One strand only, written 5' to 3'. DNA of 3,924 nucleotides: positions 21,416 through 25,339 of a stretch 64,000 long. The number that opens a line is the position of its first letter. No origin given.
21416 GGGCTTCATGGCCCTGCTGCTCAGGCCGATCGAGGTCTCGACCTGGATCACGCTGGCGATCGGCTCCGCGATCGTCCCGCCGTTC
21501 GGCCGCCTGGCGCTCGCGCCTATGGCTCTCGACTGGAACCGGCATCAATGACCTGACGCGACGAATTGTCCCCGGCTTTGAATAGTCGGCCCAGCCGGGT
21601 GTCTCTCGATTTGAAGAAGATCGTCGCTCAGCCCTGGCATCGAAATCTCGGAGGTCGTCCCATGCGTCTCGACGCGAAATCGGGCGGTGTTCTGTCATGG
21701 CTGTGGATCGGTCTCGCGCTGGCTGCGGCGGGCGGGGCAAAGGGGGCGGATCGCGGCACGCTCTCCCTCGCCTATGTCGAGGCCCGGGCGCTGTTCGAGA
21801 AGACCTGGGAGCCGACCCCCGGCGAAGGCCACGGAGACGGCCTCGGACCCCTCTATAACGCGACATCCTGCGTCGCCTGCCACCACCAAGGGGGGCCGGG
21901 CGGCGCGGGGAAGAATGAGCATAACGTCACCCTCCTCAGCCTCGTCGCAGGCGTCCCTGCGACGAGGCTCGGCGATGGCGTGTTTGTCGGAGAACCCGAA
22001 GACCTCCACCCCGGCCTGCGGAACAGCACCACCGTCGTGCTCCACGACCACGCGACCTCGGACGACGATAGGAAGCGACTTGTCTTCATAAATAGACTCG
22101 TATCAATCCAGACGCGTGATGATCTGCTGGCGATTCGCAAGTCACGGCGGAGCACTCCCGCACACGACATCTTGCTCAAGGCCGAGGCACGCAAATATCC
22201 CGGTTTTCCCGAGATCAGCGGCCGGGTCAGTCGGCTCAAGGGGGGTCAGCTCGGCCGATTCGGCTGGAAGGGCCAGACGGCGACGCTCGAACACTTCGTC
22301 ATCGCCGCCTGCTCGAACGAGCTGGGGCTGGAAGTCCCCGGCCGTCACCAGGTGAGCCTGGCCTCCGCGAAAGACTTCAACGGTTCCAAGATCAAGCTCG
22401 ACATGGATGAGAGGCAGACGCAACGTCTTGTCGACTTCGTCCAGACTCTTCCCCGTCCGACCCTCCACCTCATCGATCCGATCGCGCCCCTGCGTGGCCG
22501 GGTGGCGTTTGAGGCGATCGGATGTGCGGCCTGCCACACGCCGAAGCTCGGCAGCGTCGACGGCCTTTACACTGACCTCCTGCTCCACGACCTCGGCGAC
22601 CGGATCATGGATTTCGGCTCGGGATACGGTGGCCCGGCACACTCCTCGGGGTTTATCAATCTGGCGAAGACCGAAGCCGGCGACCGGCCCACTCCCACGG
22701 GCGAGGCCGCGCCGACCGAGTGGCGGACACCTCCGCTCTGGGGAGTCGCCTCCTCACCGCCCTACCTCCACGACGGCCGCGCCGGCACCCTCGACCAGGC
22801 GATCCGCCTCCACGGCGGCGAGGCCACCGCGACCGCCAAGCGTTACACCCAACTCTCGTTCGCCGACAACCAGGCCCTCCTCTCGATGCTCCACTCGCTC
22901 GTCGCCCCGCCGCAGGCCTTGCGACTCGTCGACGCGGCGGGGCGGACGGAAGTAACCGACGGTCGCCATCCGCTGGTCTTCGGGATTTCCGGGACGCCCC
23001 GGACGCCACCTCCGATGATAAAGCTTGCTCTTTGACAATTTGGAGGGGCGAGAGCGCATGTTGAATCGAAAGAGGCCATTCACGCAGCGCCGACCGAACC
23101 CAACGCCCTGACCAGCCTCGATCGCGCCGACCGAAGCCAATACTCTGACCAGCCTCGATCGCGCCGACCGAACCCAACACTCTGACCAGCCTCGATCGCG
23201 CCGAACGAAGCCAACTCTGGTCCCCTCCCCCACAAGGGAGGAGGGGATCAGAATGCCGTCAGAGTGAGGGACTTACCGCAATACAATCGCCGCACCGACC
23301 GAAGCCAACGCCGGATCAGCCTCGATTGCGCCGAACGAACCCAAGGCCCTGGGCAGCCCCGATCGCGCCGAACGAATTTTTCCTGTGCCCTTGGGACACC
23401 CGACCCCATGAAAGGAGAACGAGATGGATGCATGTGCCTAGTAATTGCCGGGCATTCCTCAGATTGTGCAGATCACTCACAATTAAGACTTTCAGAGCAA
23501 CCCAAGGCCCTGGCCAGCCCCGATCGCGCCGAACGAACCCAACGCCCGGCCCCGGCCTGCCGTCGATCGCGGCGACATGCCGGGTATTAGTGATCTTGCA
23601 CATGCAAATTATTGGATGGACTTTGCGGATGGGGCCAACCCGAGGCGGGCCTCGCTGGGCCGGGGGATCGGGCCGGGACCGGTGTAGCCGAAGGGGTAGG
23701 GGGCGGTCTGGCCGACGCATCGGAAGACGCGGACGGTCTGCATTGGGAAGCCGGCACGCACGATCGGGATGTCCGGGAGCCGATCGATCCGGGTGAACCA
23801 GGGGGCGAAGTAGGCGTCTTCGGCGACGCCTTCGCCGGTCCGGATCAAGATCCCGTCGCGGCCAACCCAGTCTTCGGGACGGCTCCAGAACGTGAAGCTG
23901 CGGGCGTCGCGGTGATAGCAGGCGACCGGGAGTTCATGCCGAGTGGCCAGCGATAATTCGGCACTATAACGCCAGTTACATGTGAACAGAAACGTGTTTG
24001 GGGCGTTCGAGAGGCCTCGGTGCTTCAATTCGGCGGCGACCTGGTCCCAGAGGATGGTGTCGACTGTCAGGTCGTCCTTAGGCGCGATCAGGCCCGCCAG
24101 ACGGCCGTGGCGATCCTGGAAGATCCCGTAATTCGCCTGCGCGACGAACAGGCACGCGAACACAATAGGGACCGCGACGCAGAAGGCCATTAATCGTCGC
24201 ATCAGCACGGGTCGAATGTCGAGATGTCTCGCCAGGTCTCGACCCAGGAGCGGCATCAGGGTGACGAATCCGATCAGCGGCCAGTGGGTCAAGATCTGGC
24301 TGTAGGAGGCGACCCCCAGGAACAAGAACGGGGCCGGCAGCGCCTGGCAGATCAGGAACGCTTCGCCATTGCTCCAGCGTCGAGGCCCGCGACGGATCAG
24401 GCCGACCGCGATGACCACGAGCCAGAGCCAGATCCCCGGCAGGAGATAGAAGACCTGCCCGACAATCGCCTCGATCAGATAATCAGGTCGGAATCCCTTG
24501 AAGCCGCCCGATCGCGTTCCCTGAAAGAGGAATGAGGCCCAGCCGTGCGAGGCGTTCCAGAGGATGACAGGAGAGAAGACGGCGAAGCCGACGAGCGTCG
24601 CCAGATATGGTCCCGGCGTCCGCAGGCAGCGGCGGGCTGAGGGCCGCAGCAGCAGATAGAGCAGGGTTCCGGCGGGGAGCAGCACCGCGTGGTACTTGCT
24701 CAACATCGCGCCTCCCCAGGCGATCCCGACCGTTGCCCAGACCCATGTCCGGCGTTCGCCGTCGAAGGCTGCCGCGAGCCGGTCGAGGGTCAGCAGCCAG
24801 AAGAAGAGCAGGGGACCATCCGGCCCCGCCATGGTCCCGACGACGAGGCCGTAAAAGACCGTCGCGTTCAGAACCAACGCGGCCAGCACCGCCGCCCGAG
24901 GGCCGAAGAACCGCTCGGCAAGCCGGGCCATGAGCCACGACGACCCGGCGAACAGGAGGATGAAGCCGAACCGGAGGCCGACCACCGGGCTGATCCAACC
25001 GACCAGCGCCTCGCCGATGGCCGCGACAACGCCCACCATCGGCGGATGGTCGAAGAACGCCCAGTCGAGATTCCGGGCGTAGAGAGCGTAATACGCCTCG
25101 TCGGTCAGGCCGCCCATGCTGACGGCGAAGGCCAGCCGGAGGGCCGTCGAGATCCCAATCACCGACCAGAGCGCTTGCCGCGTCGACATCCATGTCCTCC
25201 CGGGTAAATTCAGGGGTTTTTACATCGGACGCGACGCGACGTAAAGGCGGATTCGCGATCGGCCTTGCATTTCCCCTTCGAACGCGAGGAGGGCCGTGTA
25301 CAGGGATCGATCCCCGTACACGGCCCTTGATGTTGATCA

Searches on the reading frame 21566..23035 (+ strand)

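Call 20: search_protein_families(library=pfam, proteins=[window:21566-23035:+], max_evalue=0.001)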
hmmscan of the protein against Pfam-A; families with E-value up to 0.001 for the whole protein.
window:21566-23035:+ (489 aa): 3 families
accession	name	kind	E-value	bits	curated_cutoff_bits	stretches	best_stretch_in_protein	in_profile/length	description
PF06537.16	DHOR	-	4.9e-23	81.8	22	2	381-445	429-499/499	Di-haem oxidoreductase, putative peroxidase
PF00034.26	Cytochrom_C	-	0.00018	23.2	21.3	0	96-116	7-26/90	Cytochrome c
PF13442.11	Cytochrome_CBB3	-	0.00086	20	27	0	96-117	9-26/68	Cytochrome C oxidase, cbb3-type, subunit III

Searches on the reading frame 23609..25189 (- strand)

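Call 21: search_protein_families(library=pfam, proteins=[window:23609-25189:-], max_evalue=0.001)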
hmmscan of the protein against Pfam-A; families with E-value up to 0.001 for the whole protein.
window:23609-25189:- (526 aa): 2 families
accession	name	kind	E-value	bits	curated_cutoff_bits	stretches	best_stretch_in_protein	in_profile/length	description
PF13231.12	PMT_2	-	2.3e-29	103.1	26.1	1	47-211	1-160/160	Dolichyl-phosphate-mannose-protein mannosyltransferase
PF02366.24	PMT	-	6.4e-06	26.3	22.7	1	67-178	80-195/245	Dolichyl-phosphate-mannose-protein mannosyltransferase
